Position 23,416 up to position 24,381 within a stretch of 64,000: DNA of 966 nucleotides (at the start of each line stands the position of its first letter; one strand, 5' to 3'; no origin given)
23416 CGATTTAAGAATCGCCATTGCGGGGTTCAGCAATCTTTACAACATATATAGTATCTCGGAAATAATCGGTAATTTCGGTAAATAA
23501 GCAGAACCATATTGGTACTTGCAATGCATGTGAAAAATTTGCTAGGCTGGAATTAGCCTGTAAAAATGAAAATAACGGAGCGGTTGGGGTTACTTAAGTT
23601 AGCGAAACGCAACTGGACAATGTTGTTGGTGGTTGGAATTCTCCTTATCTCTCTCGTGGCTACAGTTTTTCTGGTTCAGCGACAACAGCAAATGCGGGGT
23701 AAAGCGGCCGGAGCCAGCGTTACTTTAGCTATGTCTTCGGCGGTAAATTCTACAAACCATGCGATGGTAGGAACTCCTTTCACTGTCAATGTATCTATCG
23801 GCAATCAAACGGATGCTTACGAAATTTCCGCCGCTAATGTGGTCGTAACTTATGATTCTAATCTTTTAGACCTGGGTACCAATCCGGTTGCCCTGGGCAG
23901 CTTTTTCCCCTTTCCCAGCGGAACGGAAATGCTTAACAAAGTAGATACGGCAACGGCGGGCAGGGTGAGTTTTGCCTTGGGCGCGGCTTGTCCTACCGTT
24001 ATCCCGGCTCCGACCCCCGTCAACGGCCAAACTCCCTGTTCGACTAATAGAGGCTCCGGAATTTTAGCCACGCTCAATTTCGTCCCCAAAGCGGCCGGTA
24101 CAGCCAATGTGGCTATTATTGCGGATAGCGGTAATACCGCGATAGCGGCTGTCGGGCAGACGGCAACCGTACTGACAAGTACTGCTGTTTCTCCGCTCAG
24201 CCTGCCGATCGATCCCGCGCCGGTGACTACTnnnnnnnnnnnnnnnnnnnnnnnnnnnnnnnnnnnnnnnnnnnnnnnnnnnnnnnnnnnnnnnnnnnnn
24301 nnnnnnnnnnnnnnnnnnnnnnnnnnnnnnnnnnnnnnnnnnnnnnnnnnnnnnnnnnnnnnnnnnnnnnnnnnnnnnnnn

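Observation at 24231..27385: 520-bp near-identical direct repeat giving two adjacent cohesin genes the same C-terminal Ig-like + dockerin module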

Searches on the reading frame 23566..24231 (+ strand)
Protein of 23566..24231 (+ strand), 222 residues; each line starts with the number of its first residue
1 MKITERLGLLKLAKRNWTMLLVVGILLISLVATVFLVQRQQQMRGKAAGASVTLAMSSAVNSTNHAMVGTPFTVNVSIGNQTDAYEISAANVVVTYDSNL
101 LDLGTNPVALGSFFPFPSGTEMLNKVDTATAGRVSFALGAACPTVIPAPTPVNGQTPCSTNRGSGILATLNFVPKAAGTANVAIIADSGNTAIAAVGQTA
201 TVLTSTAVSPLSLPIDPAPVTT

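Call 70: search_solved_structures(query=window:23566-24231:+, max_evalue=0.1)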
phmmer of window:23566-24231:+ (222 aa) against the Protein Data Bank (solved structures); distinct sequences matched with E-value up to 0.1: 0.

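Call 80: predict_structure(alignment_id=A4)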
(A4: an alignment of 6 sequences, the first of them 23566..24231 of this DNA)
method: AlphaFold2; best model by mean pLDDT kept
length: 222 residues; sequences in the alignment: 6
mean_pLDDT: 71.8   pTM: 0.64
mean pLDDT of the five models: 71.8, 66.5, 60.7, 60.0, 58.7
residues with pLDDT >= 90: 20; 70-90: 106; 50-70: 80; < 50: 16
segments of 3 or more residues with pLDDT < 50: 43-49, 204-207
pLDDT, mean of each block of 10 residues (from residue 1): 50 66 83 71 48 72 74 83 69 90 85 68 67 83 59 61 83 91 76 67 56 81 50
secondary structure, 60 per line:
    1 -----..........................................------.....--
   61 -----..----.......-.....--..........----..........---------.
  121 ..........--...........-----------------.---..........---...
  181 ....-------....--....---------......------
elements in order: H6-47 E54-58 E72-78 H80-84 E87-96 E101-110 E120-130 E133-143 E165-174 E178-184 E192-195 E198-201 E211-216

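Call 82: fold_search(model_id=the predicted structure, library=pdb)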
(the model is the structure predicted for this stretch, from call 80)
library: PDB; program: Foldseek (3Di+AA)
matches with E <= 10: 1972; with E <= 0.001: 48
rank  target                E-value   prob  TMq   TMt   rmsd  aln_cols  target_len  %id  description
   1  2vo8                  3.9e-08  1.00  0.50  0.78   4.4       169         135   15  Cohesin module from Clostridium perfringens ATCC13124 family 33 glycoside hydrolase. (released 2008-09-02)
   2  5nrm_A                7.2e-08  1.00  0.43  0.64   7.5       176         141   17  Crystal structure of the sixth cohesin from Acetivibrio cellulolyticus' scaffoldin B in complex with Cel5 dockerin S51 (released 2018-01-31)
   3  6kgc_A                8.9e-08  1.00  0.46  0.69   4.3       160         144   16  Crystal structure of CaDoc0917(R49D)-CaCohA2 complex at pH 5.4 (released 2020-07-08)
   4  6kgd_A                1.3e-07  1.00  0.48  0.71   3.7       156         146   17  Crystal structure of CaDoc0917(R49D)-CaCohA2 complex at pH 8.0 (released 2020-07-08)
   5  6kgf_C                1.9e-07  1.00  0.42  0.62   4.3       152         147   18  Crystal structure of CaDoc0917(R16D)-CaCohA2 complex at pH 8.2 (released 2020-07-08)
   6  6kge_A                5.2e-07  1.00  0.41  0.61   4.7       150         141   18  Crystal structure of CaDoc0917(R16D)-CaCohA2 complex at pH 5.5 (released 2020-07-08)
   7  1g1k_A                5.5e-07  1.00  0.50  0.74   4.8       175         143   17  COHESIN MODULE FROM THE CELLULOSOME OF CLOSTRIDIUM CELLULOLYTICUM (released 2000-11-22)
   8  6kgf_A                6.5e-07  1.00  0.42  0.63   4.4       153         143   18  Crystal structure of CaDoc0917(R16D)-CaCohA2 complex at pH 8.2 (released 2020-07-08)
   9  1qzn                  1.1e-06  1.00  0.46  0.58   5.1       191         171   14  Crystal Structure Analysis of a type II cohesin domain from the cellulosome of Acetivibrio cellulolyticus (released 2004-09-21)
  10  2jh2_A                1.3e-06  1.00  0.47  0.74   4.8       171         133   12  X-ray crystal structure of a cohesin-like module from Clostridium perfringens (released 2007-11-06)
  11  2vn6_A                1.3e-06  1.00  0.49  0.70   4.4       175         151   18  The Clostridium cellulolyticum dockerin displays a dual binding mode for its cohesin partner (released 2008-05-13)
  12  5lxv_A                1.6e-06  1.00  0.41  0.52  10.2       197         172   12  Crystal structure of Ruminococcus flavefaciens scaffoldin C cohesin in complex with a dockerin from an uncharacterized (released 2016-10-19)
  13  5lxv_C                1.9e-06  1.00  0.42  0.52  10.2       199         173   13  Crystal structure of Ruminococcus flavefaciens scaffoldin C cohesin in complex with a dockerin from an uncharacterized (released 2016-10-19)
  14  2vn5_C                2.2e-06  1.00  0.41  0.59   5.1       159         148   16  The Clostridium cellulolyticum dockerin displays a dual binding mode for its cohesin partner (released 2008-05-20)
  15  2vn5_A                2.3e-06  1.00  0.43  0.64   8.6       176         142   15  The Clostridium cellulolyticum dockerin displays a dual binding mode for its cohesin partner (released 2008-05-20)
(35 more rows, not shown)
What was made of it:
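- On Cohesin (PF00963) in genes A and B: The AF2 model of A's N-terminal part (pLDDT 72) has cohesins as its top 38 PDB hits, with target-normalised TM up to 0.78 (calls 80, 82).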
